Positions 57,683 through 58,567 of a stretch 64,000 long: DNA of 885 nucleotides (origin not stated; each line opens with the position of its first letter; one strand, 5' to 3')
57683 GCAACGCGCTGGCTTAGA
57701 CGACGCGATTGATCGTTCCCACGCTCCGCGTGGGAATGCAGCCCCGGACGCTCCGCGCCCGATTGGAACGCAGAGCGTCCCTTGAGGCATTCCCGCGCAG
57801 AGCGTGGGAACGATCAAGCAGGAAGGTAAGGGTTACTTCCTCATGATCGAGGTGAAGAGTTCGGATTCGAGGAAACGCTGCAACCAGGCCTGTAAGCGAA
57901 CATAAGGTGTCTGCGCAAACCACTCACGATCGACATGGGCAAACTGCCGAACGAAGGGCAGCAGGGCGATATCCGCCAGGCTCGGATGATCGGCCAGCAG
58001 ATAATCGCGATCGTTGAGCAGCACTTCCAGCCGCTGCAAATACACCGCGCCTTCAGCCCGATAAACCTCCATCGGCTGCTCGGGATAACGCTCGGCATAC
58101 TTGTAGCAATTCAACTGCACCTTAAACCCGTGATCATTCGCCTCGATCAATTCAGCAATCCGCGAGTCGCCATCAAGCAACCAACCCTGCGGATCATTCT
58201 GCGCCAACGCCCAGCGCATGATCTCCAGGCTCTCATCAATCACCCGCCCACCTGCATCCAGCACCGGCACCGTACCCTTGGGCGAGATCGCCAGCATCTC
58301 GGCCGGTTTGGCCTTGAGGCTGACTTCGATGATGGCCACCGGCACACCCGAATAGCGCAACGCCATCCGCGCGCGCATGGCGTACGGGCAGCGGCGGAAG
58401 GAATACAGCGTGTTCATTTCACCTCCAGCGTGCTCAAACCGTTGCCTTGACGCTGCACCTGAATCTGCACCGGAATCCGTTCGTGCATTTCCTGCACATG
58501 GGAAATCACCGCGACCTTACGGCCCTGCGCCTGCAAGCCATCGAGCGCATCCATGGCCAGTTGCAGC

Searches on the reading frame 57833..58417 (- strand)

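Call 43: search_protein_families(library=ncbifam, proteins=[window:57833-58417:-], max_evalue=0.001)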
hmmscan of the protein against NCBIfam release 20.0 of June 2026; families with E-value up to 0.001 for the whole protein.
window:57833-58417:- (194 aa): 8 families
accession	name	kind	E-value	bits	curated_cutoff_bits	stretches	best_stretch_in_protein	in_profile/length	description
TIGR01262.1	maiA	equivalog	7.3e-10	38.8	171.05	1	3-159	1-173/211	maleylacetoacetate isomerase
NF007702.0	PRK10387.1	equivalog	2.1e-09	37.4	133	1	4-75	3-74/215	glutaredoxin 2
TIGR02182.1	GRXB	equivalog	1.2e-08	34.9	186.65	1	4-73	2-71/209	GrxB family glutaredoxin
NF007016.1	PRK09481.1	equivalog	1.4e-06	27.9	314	1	3-190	12-198/209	stringent starvation protein SspA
NF050814.1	FtsZBindFzlA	equivalog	3.4e-06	27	300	1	2-151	5-171/228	FtsZ-binding protein FzlA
NF007831.0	PRK10542.1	equivalog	4.1e-05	23.2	198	1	14-163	12-169/201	glutathione transferase GstA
TIGR02181.1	GRX_bact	equivalog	0.00012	22.3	90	1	3-51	2-52/80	glutaredoxin 3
NF041212.1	Uxx_star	subfamily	0.00016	21.8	66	1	3-59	2-60/70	Uxx-star family glutaredoxin-like (seleno)protein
